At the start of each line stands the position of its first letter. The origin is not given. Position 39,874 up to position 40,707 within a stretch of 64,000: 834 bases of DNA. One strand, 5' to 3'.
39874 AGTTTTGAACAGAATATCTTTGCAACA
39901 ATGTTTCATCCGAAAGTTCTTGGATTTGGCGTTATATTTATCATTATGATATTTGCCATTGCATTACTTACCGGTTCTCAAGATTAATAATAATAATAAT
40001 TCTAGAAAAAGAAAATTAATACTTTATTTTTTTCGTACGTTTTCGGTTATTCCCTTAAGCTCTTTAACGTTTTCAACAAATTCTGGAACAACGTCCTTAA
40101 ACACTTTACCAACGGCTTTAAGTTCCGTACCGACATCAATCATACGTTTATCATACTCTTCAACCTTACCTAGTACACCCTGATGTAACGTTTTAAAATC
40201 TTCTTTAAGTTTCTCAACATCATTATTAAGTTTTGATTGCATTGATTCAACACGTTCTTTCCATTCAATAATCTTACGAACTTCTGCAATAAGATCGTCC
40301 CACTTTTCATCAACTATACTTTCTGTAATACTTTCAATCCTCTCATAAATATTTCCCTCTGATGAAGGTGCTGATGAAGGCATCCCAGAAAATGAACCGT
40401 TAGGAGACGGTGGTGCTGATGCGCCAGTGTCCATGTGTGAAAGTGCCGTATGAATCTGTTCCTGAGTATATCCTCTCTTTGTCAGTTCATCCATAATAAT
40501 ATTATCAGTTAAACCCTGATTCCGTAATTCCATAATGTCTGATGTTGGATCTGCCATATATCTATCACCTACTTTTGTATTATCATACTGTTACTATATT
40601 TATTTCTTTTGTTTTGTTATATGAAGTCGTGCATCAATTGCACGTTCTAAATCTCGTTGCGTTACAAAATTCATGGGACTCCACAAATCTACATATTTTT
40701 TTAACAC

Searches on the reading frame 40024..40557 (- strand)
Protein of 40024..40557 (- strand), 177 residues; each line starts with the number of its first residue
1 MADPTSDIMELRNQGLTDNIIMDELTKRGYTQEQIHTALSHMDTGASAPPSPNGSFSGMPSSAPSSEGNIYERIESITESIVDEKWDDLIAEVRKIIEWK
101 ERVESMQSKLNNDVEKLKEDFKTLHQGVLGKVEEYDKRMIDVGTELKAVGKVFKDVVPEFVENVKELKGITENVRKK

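Call 9: search_protein_families(library=pfam, proteins=[window:40024-40557:-], max_evalue=0.001)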
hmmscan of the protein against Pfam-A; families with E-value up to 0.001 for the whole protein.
window:40024-40557:- (177 aa): 0 families

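Call 100: search_protein_families(library=pfam, proteins=[window:40024-40557:-], max_evalue=0.1)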
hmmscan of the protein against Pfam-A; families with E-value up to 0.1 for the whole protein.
window:40024-40557:- (177 aa): 12 families
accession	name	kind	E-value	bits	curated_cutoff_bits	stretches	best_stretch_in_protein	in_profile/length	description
PF16454.10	PI3K_P85_iSH2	-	0.0034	17.4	31.5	0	107-138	5-36/161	Phosphatidylinositol 3-kinase regulatory subunit P85 inter-SH2 domain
PF17082.10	Spc29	-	0.0035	17.6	31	1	44-125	87-166/245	Spindle Pole Component 29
PF15136.11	UPF0449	-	0.0099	16.8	27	1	83-128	51-96/98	Uncharacterised protein family UPF0449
PF03732.24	Retrotrans_gag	-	0.011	16.4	24.1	1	92-147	21-78/97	Retrotransposon gag protein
PF05823.17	Gp-FAR-1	-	0.013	16.4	29.2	1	99-168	53-123/149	Nematode fatty acid retinoid binding protein (Gp-FAR-1)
PF05791.16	Bacillus_HBL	-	0.013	15.8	29.1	1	88-173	69-155/177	Bacillus haemolytic enterotoxin (HBL)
PF24625.1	DUF7626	-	0.017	15.3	27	1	8-32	9-33/55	Domain of unknown function (DUF7626)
PF18039.7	UBA_6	-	0.025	15.1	23.5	0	22-44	5-27/42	UBA-like domain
PF10392.15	COG5_N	-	0.033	14.9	31.2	1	79-138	50-105/132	Conserved oligomeric Golgi complex subunit 5, N-terminal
PF09969.14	DUF2203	-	0.034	15.3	24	1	89-165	15-88/122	Uncharacterized conserved protein (DUF2203)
PF14712.11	Snapin_Pallidin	-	0.041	14.8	29.6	0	102-154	24-79/89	Snapin/Pallidin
PF21933.2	MCM5_C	-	0.059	13.7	27.2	0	20-42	20-42/59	MCM5, C-terminal domain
